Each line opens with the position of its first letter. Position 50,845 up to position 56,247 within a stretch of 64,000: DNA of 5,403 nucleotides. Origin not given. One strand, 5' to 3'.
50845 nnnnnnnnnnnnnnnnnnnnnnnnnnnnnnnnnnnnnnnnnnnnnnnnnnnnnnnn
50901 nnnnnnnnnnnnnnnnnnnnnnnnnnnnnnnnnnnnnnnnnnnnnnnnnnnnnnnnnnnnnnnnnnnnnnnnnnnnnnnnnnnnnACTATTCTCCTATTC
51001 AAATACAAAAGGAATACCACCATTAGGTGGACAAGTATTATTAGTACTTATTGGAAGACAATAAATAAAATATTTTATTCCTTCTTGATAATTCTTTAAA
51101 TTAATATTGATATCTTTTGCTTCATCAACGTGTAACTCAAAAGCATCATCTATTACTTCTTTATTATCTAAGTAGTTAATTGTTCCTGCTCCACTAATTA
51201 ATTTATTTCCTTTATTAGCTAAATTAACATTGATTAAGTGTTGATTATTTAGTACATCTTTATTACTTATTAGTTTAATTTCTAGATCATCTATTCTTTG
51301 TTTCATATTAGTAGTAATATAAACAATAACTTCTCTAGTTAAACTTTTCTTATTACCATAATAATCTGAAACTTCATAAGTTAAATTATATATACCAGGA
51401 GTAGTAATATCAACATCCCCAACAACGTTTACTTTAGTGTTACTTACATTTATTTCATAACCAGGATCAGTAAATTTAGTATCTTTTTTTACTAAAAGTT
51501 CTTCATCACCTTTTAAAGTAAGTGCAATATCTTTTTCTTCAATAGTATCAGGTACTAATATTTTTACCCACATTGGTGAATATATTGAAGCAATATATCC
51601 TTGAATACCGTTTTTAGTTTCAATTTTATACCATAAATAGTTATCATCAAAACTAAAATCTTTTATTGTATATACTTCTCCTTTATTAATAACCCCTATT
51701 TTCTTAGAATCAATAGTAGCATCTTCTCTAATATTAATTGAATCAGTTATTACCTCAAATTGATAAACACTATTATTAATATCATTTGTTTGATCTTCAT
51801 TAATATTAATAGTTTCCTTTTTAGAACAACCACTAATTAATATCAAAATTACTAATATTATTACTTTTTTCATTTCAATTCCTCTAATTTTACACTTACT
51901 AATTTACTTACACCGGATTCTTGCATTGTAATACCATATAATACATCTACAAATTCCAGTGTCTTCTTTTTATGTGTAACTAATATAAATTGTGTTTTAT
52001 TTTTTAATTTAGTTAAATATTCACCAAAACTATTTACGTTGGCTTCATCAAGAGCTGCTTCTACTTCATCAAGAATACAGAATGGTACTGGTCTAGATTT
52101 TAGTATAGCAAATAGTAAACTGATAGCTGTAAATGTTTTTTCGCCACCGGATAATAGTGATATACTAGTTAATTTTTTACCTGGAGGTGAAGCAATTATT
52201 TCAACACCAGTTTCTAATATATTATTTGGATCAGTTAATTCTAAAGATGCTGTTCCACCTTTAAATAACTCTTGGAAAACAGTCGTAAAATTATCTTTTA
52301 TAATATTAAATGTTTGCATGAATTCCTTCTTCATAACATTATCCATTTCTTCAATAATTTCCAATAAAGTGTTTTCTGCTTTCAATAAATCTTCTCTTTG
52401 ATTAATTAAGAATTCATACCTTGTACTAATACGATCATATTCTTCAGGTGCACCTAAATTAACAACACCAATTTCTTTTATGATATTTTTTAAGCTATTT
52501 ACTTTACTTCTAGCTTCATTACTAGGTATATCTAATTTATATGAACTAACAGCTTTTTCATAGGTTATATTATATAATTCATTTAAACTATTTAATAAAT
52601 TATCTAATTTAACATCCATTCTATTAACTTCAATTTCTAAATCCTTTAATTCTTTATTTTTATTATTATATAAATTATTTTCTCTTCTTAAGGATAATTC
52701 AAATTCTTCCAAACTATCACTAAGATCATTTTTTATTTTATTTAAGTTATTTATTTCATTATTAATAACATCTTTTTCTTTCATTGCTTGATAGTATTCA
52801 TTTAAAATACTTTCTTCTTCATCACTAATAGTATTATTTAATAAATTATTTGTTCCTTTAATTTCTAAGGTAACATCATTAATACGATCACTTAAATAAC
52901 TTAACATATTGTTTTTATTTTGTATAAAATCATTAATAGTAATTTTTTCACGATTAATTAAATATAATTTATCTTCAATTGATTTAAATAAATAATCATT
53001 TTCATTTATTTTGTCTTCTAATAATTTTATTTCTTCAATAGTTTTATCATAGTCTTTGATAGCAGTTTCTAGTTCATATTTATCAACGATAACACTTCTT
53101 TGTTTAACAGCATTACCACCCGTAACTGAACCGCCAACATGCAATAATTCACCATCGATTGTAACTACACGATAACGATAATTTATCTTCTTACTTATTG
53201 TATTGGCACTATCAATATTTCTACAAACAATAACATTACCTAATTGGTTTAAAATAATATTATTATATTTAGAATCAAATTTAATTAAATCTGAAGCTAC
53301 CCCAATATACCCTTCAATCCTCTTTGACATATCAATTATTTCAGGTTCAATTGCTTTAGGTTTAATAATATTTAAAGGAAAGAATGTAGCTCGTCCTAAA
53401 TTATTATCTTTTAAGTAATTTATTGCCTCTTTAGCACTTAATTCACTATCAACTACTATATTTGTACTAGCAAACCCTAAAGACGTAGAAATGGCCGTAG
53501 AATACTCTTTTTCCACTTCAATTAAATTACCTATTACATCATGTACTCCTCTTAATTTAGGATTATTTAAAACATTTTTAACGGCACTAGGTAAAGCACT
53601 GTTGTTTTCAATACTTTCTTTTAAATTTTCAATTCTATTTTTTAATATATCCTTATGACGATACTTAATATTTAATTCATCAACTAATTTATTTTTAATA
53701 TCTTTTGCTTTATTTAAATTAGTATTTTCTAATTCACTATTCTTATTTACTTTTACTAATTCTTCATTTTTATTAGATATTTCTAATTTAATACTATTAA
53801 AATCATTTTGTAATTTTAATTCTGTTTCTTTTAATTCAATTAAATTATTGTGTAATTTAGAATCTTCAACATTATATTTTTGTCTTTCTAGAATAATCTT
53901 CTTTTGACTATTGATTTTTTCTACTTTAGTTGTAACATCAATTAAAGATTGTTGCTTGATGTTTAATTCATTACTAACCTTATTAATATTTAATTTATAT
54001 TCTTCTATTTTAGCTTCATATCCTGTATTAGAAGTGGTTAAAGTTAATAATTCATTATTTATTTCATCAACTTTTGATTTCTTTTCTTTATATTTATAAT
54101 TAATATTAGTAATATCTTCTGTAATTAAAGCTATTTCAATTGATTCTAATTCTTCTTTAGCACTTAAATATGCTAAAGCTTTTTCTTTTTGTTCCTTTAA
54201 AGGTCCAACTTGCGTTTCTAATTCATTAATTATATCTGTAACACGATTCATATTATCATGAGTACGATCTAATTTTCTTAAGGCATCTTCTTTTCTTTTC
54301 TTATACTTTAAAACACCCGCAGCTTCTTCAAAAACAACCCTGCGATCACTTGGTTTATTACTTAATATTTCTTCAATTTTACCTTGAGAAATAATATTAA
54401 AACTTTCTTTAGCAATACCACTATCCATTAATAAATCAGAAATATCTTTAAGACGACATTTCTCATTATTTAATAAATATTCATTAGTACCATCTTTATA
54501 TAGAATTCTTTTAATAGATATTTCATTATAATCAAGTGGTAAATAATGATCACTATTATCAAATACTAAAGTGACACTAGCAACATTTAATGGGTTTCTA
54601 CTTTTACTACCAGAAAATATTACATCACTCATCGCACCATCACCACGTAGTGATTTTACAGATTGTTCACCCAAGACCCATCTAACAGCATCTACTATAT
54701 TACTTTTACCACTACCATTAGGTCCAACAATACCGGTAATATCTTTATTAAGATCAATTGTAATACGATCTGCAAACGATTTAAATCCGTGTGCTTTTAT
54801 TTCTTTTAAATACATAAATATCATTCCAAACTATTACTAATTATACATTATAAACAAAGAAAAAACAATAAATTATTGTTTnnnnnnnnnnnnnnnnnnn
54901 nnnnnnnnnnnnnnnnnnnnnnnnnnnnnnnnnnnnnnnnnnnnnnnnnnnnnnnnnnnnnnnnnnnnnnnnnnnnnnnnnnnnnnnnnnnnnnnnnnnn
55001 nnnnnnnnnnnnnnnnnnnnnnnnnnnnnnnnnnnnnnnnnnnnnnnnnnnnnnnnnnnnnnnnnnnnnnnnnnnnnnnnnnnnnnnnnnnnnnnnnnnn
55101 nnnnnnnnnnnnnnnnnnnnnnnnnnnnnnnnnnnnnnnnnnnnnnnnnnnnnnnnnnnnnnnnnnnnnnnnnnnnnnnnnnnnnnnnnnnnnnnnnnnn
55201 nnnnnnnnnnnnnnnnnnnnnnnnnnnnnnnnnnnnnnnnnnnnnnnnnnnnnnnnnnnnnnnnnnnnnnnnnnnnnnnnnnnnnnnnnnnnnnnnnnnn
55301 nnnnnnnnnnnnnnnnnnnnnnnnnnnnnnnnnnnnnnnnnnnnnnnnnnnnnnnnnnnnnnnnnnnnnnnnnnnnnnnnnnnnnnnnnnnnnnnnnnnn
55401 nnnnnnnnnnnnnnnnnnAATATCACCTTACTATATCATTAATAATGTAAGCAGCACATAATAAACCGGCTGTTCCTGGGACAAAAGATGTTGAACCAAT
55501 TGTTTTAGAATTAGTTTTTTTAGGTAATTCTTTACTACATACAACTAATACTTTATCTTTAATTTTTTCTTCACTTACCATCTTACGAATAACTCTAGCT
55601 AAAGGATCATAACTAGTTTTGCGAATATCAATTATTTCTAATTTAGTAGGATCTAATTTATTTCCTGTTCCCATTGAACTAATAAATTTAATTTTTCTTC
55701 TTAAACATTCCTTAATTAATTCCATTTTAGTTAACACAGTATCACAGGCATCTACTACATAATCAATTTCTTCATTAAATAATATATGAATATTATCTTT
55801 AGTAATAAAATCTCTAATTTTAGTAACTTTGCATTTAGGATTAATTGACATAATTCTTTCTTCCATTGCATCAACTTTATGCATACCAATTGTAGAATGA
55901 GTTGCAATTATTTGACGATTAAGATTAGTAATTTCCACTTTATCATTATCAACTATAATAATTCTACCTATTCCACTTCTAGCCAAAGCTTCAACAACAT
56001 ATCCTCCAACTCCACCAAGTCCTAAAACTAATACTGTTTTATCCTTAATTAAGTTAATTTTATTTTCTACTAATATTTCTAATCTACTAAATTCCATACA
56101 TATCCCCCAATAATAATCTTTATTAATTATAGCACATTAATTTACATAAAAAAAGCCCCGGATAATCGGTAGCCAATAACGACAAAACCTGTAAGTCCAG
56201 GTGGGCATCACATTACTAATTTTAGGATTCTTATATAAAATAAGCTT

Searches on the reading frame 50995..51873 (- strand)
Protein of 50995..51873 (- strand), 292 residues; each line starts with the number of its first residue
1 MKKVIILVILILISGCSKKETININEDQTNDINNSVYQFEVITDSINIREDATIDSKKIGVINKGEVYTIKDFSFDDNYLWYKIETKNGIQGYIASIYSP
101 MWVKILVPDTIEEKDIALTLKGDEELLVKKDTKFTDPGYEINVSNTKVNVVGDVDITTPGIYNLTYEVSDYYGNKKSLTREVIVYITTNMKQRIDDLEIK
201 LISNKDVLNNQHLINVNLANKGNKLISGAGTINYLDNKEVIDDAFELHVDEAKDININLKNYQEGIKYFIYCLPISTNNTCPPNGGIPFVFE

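Call 16: search_protein_families(library=pfam, proteins=[window:50995-51873:-], max_evalue=0.0001)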
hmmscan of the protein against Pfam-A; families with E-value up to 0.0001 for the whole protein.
window:50995-51873:- (292 aa): 2 families
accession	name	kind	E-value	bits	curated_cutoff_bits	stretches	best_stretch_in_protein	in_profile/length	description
PF16403.11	Bact_surface_Ig-like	-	1.4e-16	60.8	27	1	118-184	1-71/71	Bacterial surface protein, Ig-like domain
PF08239.17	SH3_3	-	5.1e-10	39.8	27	1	45-96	2-50/54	Bacterial SH3 domain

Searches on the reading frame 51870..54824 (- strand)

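Call 16: search_protein_families(library=pfam, proteins=[window:51870-54824:-], max_evalue=0.0001)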
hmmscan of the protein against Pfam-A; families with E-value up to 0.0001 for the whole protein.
window:51870-54824:- (984 aa): 6 families
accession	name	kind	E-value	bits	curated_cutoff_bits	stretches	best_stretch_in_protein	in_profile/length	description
PF02463.25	SMC_N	-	1.3e-63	214.8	40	1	5-974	1-220/220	RecF/RecN/SMC N terminal domain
PF06470.18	SMC_hinge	-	8.1e-29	100.8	22.5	1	425-543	2-115/116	SMC proteins Flexible Hinge Domain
PF13304.12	AAA_21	-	3.2e-10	41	27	1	29-100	1-61/304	AAA domain, putative AbiEii toxin, Type IV TA system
PF13555.12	AAA_29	-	4.1e-06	26.9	27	1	16-51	11-46/61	P-loop containing region of AAA domain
PF13476.12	AAA_23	-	5.6e-06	27.6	27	0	9-240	2-195/201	AAA domain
PF13175.12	AAA_15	-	9.2e-05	22.7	32.1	1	4-389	1-291/374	AAA ATPase domain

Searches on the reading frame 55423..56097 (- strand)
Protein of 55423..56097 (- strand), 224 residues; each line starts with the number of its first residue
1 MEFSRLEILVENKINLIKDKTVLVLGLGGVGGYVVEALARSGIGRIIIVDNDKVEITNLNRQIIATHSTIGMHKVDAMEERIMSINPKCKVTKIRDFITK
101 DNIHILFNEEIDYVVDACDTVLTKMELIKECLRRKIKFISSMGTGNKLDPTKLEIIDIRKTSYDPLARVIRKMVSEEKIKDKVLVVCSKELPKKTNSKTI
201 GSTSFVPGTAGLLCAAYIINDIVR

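Call 16: search_protein_families(library=pfam, proteins=[window:55423-56097:-], max_evalue=0.0001)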
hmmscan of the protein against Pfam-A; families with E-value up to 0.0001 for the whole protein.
window:55423-56097:- (224 aa): 2 families
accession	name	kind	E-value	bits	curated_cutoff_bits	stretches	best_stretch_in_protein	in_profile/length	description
PF00899.27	ThiF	-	2e-41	142.1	28.1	1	11-153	12-153/238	ThiF family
PF03435.24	Sacchrp_dh_NADP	-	9.4e-05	23.2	25.1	0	22-139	1-96/129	Saccharopine dehydrogenase NADP binding domain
